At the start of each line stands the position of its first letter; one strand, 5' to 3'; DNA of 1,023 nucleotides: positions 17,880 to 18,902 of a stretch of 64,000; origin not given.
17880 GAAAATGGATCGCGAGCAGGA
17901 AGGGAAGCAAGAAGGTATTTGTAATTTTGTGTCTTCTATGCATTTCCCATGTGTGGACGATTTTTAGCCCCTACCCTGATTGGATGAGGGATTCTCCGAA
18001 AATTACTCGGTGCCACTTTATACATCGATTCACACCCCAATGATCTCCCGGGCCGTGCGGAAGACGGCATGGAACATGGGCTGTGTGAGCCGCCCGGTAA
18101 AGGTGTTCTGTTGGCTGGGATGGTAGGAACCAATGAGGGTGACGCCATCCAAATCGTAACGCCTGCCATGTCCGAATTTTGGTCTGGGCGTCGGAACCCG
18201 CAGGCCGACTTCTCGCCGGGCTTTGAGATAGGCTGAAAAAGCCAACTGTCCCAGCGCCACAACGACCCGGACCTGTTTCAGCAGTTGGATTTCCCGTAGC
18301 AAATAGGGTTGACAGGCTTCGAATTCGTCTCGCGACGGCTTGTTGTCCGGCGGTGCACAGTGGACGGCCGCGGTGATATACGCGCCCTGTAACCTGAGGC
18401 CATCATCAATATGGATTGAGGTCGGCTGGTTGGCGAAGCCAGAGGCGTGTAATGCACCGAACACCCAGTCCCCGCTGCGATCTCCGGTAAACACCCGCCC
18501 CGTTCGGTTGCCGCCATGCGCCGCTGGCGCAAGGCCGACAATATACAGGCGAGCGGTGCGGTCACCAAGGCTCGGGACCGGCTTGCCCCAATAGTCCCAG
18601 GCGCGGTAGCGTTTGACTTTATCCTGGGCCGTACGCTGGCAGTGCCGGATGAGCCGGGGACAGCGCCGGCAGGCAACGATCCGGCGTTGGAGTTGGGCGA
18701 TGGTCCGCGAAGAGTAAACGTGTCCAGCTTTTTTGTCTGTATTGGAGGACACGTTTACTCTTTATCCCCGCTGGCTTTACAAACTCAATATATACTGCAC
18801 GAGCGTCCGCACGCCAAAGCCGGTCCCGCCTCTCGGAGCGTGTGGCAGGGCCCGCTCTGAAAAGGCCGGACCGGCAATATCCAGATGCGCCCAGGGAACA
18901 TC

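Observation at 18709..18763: HPE supplies the only available start codon and first ~14 codons of the uracil-DNA glycosylase gene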

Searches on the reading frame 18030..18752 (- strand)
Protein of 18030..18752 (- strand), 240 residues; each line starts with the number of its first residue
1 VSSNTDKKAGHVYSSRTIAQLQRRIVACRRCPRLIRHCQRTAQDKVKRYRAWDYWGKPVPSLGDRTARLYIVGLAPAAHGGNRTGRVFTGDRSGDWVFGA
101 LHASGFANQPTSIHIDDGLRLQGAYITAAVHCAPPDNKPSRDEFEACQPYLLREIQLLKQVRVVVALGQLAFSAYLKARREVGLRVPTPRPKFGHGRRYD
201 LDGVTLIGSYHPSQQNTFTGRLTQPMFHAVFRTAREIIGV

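Call 7: search_protein_families(library=pfam, proteins=[window:18030-18752:-])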
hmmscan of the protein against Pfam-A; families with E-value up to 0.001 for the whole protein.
window:18030-18752:- (240 aa): 1 family
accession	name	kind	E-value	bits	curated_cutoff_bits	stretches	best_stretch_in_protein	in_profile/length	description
PF03167.25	UDG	-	7.9e-28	97.7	24.3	1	60-232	1-138/141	Uracil DNA glycosylase superfamily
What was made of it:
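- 18030..18752 (-): Uracil-DNA glycosylase CDS, family-5 (UdgB) type, 240 aa counted from the GTG. Pfam PF03167 at 7.9e-28 (call 7).
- On Family-5 UDG (UdgB): PF03167 at 7.9e-28 (call 7).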

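Call 8: find_homologous_proteins(query=window:18030-18752:-)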
Query window:18030-18752:- (240 aa): 8000 proteins with E <= 0.001 among 8000 candidates; the best 120 are listed.
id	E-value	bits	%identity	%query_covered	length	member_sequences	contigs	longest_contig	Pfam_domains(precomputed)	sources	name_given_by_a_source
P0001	8.6e-152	521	94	99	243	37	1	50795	PF03167.26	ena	-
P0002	1.5e-150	517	92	99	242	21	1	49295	PF03167.26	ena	-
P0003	1.9e-150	517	93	99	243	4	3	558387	PF03167.26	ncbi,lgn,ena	-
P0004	9.7e-149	511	92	99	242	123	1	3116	PF03167.26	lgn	-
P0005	9.0e-139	479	90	93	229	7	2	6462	PF03167.26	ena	-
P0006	2.9e-130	451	86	93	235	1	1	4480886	PF03167.26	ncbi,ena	-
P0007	5.8e-127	440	82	94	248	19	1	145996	PF03167.26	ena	-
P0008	5.4e-121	421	82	93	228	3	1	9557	PF03167.26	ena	-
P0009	1.2e-117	410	78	93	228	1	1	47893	PF03167.26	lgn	-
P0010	1.1e-113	397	78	93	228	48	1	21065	PF03167.26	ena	-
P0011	1.5e-110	386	72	93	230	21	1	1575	PF03167.26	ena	-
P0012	2.4e-110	386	72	92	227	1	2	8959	PF03167.26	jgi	jgi:uracil-DNA glycosylase family 4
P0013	3.1e-110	385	72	93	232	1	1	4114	PF03167.26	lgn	-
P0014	7.6e-110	384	73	93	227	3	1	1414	PF03167.26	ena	-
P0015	7.6e-110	384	70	93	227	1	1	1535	PF03167.26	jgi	jgi:uracil-DNA glycosylase family 4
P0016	8.2e-110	384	71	95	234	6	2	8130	PF03167.26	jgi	jgi:uracil-DNA glycosylase family 4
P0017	8.6e-110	384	72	93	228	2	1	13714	PF03167.26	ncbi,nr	ncbi:MAG TPA: uracil-DNA glycosylase [Candidatus Binatia bacterium]|nr:uracil-DNA glycosylase [Candi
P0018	1.8e-109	383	72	93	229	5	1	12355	PF03167.26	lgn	-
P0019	3.2e-109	382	70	93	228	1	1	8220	PF03167.26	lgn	-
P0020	8.7e-109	381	72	93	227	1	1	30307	PF03167.26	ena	-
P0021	1.3e-108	380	70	94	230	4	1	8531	PF03167.26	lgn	-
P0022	5.0e-108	378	72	93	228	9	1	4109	PF03167.26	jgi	jgi:uracil-DNA glycosylase family 4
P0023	5.9e-108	378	72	93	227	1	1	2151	PF03167.26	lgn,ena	-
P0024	8.6e-108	377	72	93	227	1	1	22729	PF03167.26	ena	-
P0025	1.1e-107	377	72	93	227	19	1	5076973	PF03167.26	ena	-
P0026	1.8e-107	376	72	93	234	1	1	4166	PF03167.26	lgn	-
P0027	1.9e-107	376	72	93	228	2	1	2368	PF03167.26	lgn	-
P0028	2.2e-107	376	71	93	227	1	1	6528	PF03167.26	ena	-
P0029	3.2e-107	375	70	93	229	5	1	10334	PF03167.26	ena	-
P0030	3.4e-107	375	71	93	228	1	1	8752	PF03167.26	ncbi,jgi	-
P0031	3.9e-107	375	71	93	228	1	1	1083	PF03167.26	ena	-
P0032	4.1e-107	375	72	93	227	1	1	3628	PF03167.26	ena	-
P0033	4.3e-107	375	72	93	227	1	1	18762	PF03167.26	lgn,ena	-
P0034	4.9e-107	375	71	93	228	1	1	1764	PF03167.26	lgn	-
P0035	5.1e-107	375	71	93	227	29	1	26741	PF03167.26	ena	-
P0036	6.1e-107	375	71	93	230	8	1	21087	PF03167.26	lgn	-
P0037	7.9e-107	374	71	93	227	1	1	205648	PF03167.26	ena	-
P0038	8.0e-107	374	71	93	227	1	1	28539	PF03167.26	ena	-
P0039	8.0e-107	374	71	93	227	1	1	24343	PF03167.26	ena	-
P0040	8.1e-107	374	70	93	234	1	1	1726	PF03167.26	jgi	-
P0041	1.0e-106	374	71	92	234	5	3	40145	PF03167.26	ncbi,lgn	-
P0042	1.5e-106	373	71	93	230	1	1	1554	PF03167.26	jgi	jgi:uracil-DNA glycosylase family 4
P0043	2.0e-106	373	71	92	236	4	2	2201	PF03167.26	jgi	jgi:uracil-DNA glycosylase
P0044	2.3e-106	373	70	92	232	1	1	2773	PF03167.26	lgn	-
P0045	2.7e-106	372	69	94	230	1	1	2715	PF03167.26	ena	-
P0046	3.1e-106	372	69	93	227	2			PF03167.26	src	-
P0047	3.8e-106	372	68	93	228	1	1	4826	PF03167.26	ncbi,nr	ncbi:MAG: uracil-DNA glycosylase [Deltaproteobacteria bacterium]|nr:uracil-DNA glycosylase [Deltapro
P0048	4.4e-106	372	71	93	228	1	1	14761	PF03167.26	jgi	jgi:uracil-DNA glycosylase family 4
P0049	4.8e-106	372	72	91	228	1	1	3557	PF03167.26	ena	-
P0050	5.8e-106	371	70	93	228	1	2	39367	PF03167.26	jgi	jgi:uracil-DNA glycosylase family 4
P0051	6.5e-106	371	70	95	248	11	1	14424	PF03167.26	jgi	jgi:uracil-DNA glycosylase family 4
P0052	7.1e-106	371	70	93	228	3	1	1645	PF03167.26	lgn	-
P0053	9.7e-106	371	72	91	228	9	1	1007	PF03167.26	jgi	-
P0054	1.3e-105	370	70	93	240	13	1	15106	PF03167.26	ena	-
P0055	1.6e-105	370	71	91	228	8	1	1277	PF03167.26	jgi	-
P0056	1.8e-105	370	70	93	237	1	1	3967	PF03167.26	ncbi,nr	ncbi:MAG: uracil-DNA glycosylase [Deltaproteobacteria bacterium]|nr:uracil-DNA glycosylase [Deltapro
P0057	2.0e-105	370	69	92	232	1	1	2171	PF03167.26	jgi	-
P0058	2.1e-105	370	72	93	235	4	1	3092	PF03167.26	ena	-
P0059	2.5e-105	369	70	93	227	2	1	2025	PF03167.26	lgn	-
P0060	3.0e-105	369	68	93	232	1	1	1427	PF03167.26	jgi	-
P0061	3.6e-105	369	68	94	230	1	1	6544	PF03167.26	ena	-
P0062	3.9e-105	369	70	91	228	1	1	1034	PF03167.26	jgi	-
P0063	4.4e-105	368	71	91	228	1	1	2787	PF03167.26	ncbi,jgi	-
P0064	5.1e-105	368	68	93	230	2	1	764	PF03167.26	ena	-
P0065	7.6e-105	368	70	93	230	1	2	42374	PF03167.26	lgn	-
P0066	8.3e-105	368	68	93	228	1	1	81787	PF03167.26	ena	-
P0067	9.4e-105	367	70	93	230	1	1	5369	PF03167.26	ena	-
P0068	1.5e-104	367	69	93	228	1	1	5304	PF03167.26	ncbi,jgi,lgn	jgi:uracil-DNA glycosylase family 4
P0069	1.5e-104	367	68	93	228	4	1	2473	PF03167.26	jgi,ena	jgi:uracil-DNA glycosylase family 4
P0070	1.6e-104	367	69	93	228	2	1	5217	PF03167.26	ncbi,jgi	jgi:uracil-DNA glycosylase family 4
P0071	1.9e-104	366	71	91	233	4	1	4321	PF03167.26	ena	-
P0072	4.5e-104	365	67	94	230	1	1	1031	PF03167.26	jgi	-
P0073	4.5e-104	365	70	93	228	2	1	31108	PF03167.26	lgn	-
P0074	6.3e-104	365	71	93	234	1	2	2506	PF03167.26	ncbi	ncbi:MAG: uracil-DNA glycosylase [Candidatus Binatia bacterium]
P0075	6.5e-104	365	70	94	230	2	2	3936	PF03167.26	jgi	jgi:uracil-DNA glycosylase family 4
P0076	6.7e-104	365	70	93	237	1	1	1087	PF03167.26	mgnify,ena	mgnify:CR=1 FL=1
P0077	1.2e-103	364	68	93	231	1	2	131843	PF03167.26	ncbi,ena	-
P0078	1.2e-103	364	70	91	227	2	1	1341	PF03167.26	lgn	-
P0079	1.8e-103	363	68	93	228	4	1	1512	PF03167.26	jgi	-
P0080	1.8e-103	363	68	93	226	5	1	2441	PF03167.26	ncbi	-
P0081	1.9e-103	363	69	93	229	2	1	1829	PF03167.26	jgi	jgi:uracil-DNA glycosylase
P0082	2.7e-103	363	69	93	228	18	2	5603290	PF03167.26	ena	-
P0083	4.2e-103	362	69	93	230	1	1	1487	PF03167.26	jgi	jgi:uracil-DNA glycosylase family 4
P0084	4.3e-103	362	70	91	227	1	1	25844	PF03167.26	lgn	-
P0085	4.5e-103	362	70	93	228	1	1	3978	PF03167.26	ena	-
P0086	4.7e-103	362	67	93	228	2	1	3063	PF03167.26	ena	-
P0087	4.8e-103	362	69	92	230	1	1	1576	PF03167.26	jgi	jgi:uracil-DNA glycosylase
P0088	4.9e-103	362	68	93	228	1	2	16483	PF03167.26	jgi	jgi:uracil-DNA glycosylase family 4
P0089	6.0e-103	361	68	92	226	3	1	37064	PF03167.26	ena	-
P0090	7.2e-103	361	80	82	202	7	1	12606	PF03167.26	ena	-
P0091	7.5e-103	361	68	93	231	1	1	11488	PF03167.26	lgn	-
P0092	7.8e-103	361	68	93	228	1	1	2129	PF03167.26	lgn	-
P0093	8.9e-103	361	68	93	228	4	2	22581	PF03167.26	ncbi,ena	-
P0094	9.4e-103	361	70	93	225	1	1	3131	PF03167.26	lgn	-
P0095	1.1e-102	361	68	93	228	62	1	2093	PF03167.26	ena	-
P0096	1.1e-102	361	65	95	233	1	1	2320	PF03167.26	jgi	jgi:uracil-DNA glycosylase family 4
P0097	1.4e-102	360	70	93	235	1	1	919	PF03167.26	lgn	-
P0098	1.4e-102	360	68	93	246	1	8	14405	PF03167.26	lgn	-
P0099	1.6e-102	360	68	93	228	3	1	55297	PF03167.26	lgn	-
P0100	1.7e-102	360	68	93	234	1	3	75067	PF03167.26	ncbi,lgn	-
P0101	1.8e-102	360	68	93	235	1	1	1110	PF03167.26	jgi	-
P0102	2.6e-102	359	81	82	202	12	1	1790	PF03167.26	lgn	-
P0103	3.1e-102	359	67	91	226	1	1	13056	PF03167.26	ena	-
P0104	3.8e-102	359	67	93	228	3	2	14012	PF03167.26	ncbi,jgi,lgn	ncbi:MAG: uracil-DNA glycosylase [Thermodesulfobacteriota bacterium]|jgi:uracil-DNA glycosylase fami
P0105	4.0e-102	359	68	93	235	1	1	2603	PF03167.26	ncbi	-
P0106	4.1e-102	359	68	93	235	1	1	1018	PF03167.26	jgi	jgi:uracil-DNA glycosylase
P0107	5.6e-102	358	68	93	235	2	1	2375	PF03167.26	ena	-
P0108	6.1e-102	358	67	93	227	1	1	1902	PF03167.26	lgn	-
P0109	7.1e-102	358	71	93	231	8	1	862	PF03167.26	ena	-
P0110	8.7e-102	358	66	93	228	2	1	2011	PF03167.26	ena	-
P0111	9.1e-102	358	68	93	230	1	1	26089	PF03167.26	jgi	-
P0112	1.3e-101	357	68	93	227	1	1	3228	PF03167.26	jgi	jgi:uracil-DNA glycosylase family 4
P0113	1.8e-101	357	68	93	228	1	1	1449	PF03167.26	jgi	jgi:uracil-DNA glycosylase family 4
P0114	1.8e-101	357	68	93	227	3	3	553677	PF03167.26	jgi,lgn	jgi:uracil-DNA glycosylase family 4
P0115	1.9e-101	357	68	93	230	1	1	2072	PF03167.26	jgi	jgi:uracil-DNA glycosylase family 4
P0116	1.9e-101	357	67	93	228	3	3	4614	PF03167.26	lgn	-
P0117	2.0e-101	357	66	93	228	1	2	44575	PF03167.26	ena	-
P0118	2.8e-101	356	67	94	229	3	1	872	PF03167.26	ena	-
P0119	2.9e-101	356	68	93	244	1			PF03167.26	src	-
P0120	4.2e-101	355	68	93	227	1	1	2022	PF03167.26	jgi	-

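Call 9: search_solved_structures(query=window:18030-18752:-, show_alignments=3)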
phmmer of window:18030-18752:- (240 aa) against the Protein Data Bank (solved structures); distinct sequences matched with E-value up to 0.001: 5.
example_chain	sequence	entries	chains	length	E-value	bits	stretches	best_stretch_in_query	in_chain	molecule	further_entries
2d3y_A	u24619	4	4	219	3e-55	190.5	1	24-239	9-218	uracil-DNA glycosylase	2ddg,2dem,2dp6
4zbx_A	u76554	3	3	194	8.3e-10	41.7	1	46-214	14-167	Uracil-DNA glycosylase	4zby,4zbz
1vk2_A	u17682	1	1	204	8.4e-08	35.1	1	110-182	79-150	Uracil-DNA glycosylase TM0511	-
1l9g_A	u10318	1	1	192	1.2e-07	34.6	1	109-182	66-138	Conserved hypothetical protein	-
1ui0_A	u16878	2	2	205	2.5e-06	30.3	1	62-213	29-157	Uracil-DNA Glycosylase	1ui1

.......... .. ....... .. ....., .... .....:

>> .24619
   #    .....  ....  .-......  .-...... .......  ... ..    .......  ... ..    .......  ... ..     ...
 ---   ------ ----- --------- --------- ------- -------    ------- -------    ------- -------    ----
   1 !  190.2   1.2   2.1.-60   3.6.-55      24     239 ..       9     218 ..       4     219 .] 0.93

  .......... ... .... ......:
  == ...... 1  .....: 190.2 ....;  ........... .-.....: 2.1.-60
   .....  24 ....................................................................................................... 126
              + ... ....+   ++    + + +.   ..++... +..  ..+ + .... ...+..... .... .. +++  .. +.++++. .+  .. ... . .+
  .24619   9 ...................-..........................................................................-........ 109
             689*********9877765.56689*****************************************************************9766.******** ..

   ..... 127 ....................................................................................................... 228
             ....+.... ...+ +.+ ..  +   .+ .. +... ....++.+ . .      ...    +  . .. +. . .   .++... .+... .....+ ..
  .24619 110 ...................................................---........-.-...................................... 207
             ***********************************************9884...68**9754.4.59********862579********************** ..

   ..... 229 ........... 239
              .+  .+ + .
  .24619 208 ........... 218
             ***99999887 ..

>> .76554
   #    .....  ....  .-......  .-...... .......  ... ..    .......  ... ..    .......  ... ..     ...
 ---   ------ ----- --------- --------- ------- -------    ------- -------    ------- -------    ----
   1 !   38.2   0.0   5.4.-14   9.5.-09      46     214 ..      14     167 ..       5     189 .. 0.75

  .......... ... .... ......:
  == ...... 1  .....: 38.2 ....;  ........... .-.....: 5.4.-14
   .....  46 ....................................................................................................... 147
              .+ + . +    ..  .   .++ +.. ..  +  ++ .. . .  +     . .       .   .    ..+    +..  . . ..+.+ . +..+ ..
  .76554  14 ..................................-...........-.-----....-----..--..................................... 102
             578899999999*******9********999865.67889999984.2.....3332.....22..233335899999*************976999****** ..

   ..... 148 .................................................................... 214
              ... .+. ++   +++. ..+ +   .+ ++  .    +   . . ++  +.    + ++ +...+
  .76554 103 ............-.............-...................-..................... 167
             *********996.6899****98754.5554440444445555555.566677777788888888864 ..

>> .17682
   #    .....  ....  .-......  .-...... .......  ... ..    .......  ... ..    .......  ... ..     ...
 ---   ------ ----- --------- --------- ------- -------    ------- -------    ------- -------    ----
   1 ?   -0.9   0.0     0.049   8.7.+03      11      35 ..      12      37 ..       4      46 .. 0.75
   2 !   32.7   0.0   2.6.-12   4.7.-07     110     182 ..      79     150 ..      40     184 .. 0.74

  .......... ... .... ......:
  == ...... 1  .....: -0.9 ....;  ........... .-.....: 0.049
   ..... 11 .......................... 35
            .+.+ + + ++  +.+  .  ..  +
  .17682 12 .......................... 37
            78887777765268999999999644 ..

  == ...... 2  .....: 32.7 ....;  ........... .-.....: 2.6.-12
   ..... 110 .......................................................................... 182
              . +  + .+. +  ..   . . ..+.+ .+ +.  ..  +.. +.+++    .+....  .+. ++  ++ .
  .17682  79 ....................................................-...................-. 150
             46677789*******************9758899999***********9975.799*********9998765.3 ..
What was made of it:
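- On Family-5 UDG (UdgB): 2D3Y at 3e-55 (call 9).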

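Call 11: find_encoding_contigs(protein=P0006, flank=3000, max_places=3)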
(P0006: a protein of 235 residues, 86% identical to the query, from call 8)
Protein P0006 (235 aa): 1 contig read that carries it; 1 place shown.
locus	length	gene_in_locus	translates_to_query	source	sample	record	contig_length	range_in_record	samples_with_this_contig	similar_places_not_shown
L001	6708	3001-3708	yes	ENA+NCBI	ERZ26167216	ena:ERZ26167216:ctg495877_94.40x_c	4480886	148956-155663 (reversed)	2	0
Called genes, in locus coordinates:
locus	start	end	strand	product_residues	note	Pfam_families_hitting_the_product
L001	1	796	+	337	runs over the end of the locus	PF02775:TPP_enzyme_C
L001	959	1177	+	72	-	-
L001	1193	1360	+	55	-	-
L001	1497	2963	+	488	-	PF02789:Peptidase_M17_N, PF00883:Peptidase_M17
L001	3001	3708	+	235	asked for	PF03167:UDG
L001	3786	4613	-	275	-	PF07728:AAA_5, PF08406:CbbQ_C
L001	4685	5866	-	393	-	PF12773:DZR (weak), PF13240:Zn_Ribbon_1 (weak), PF13248:Zn_ribbon_3 (weak), PF13424:TPR_12 (weak), PF13371:TPR_9 (weak), PF13432:TPR_16, PF00515:TPR_1, PF13414:TPR_11, +12 more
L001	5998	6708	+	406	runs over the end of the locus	-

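Call 12: find_encoding_contigs(protein=P0005, flank=3000, max_places=3)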
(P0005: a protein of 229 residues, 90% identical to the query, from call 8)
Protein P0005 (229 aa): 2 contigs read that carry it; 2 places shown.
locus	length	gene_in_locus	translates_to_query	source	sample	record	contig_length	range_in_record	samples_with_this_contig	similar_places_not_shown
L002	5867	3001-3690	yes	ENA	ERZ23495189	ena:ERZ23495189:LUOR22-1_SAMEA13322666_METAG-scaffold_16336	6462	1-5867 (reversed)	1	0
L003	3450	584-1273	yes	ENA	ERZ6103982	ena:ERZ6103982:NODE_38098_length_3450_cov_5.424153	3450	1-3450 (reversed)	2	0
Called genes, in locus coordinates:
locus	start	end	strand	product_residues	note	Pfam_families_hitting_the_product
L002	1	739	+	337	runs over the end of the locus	PF02775:TPP_enzyme_C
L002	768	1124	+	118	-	-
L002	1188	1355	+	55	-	-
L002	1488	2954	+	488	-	PF02789:Peptidase_M17_N, PF00883:Peptidase_M17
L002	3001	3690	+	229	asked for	PF03167:UDG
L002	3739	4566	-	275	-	PF07728:AAA_5, PF08406:CbbQ_C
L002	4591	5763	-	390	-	PF13240:Zn_Ribbon_1 (weak), PF13432:TPR_16 (weak), PF00515:TPR_1 (weak), PF07719:TPR_2 (weak), PF13371:TPR_9 (weak), PF13414:TPR_11, PF13432:TPR_16, PF14559:TPR_19, +9 more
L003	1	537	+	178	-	?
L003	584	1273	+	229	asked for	PF03167:UDG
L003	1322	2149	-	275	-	PF07728:AAA_5, PF08406:CbbQ_C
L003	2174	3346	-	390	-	PF13240:Zn_Ribbon_1 (weak), PF13432:TPR_16 (weak), PF00515:TPR_1 (weak), PF07719:TPR_2 (weak), PF13371:TPR_9 (weak), PF13414:TPR_11, PF13432:TPR_16, PF14559:TPR_19, +9 more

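Call 13: find_encoding_contigs(protein=P0003, flank=3000, max_places=3)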
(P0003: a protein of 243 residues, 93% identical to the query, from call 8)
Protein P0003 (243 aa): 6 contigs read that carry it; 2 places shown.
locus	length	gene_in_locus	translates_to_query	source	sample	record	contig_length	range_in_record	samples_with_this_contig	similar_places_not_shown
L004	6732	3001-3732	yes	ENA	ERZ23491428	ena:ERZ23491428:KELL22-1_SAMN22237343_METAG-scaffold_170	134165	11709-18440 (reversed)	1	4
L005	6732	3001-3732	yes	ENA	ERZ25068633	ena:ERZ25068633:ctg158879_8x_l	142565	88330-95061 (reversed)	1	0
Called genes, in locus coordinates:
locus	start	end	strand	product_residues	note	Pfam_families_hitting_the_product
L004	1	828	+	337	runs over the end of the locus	PF02775:TPP_enzyme_C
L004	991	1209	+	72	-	-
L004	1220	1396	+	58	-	-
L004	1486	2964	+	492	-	PF02789:Peptidase_M17_N, PF00883:Peptidase_M17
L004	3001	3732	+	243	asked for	PF03167:UDG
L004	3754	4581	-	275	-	PF07728:AAA_5, PF08406:CbbQ_C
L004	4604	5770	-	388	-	PF13240:Zn_Ribbon_1 (weak), PF13371:TPR_9 (weak), PF13432:TPR_16 (weak), PF00515:TPR_1 (weak), PF07719:TPR_2 (weak), PF13414:TPR_11, PF13432:TPR_16, PF14559:TPR_19 (weak), +9 more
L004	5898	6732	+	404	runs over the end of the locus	-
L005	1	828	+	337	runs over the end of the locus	PF02775:TPP_enzyme_C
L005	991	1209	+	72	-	-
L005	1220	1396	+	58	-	-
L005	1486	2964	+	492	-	PF02789:Peptidase_M17_N, PF00883:Peptidase_M17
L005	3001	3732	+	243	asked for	PF03167:UDG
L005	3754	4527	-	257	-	PF07728:AAA_5, PF08406:CbbQ_C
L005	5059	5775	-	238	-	PF13240:Zn_Ribbon_1 (weak), PF13248:Zn_ribbon_3 (faint), PF13428:TPR_14 (faint), PF13424:TPR_12 (weak), PF13432:TPR_16 (weak), PF13371:TPR_9 (weak), PF00515:TPR_1 (weak), PF07719:TPR_2 (weak), +6 more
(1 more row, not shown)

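Call 16: find_encoding_contigs(protein=P0002, flank=3000, max_places=2)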
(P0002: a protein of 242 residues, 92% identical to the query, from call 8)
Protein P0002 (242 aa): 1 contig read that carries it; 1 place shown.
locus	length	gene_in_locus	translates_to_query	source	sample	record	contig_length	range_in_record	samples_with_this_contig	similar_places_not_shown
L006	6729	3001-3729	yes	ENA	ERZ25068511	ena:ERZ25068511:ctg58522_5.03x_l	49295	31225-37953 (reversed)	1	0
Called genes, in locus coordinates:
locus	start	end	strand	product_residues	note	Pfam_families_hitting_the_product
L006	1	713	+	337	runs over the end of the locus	PF02775:TPP_enzyme_C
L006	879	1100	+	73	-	-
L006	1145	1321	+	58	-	-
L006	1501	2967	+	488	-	PF02789:Peptidase_M17_N, PF00883:Peptidase_M17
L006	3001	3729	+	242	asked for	PF03167:UDG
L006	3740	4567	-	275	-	PF07728:AAA_5, PF08406:CbbQ_C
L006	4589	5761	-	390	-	PF13240:Zn_Ribbon_1 (weak), PF13428:TPR_14 (faint), PF23914:TPR_CcmH_CycH (faint), PF13432:TPR_16 (weak), PF00515:TPR_1 (weak), PF13414:TPR_11, PF13432:TPR_16, PF14559:TPR_19 (weak), +10 more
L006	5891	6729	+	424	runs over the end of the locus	-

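Call 17: find_encoding_contigs(protein=P0004, flank=3000, max_places=2)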
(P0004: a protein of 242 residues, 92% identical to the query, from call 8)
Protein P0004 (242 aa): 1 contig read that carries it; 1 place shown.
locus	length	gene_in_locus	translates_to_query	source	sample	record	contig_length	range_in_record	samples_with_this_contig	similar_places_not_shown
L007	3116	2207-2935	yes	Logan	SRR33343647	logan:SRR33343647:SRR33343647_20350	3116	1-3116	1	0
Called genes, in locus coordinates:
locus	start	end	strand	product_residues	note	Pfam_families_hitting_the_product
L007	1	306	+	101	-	?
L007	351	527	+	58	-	-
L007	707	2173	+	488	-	PF02789:Peptidase_M17_N, PF00883:Peptidase_M17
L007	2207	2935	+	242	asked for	PF03167:UDG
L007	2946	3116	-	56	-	?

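Call 18: find_encoding_contigs(protein=P0001, flank=3000, max_places=2)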
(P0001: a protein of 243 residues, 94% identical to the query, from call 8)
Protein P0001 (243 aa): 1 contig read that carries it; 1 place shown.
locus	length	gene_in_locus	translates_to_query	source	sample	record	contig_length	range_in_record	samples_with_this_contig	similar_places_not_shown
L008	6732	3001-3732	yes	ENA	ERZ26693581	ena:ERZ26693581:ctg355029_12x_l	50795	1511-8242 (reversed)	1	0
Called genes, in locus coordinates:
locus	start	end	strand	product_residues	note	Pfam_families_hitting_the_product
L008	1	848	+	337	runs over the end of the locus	PF02775:TPP_enzyme_C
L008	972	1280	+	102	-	-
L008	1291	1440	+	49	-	-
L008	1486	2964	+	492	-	PF02789:Peptidase_M17_N, PF00883:Peptidase_M17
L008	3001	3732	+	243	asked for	PF03167:UDG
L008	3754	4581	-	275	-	PF07728:AAA_5, PF08406:CbbQ_C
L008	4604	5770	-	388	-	PF13240:Zn_Ribbon_1 (weak), PF13371:TPR_9 (faint), PF13432:TPR_16 (weak), PF00515:TPR_1 (weak), PF07719:TPR_2 (weak), PF13414:TPR_11, PF13432:TPR_16, PF14559:TPR_19 (weak), +10 more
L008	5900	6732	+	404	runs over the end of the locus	-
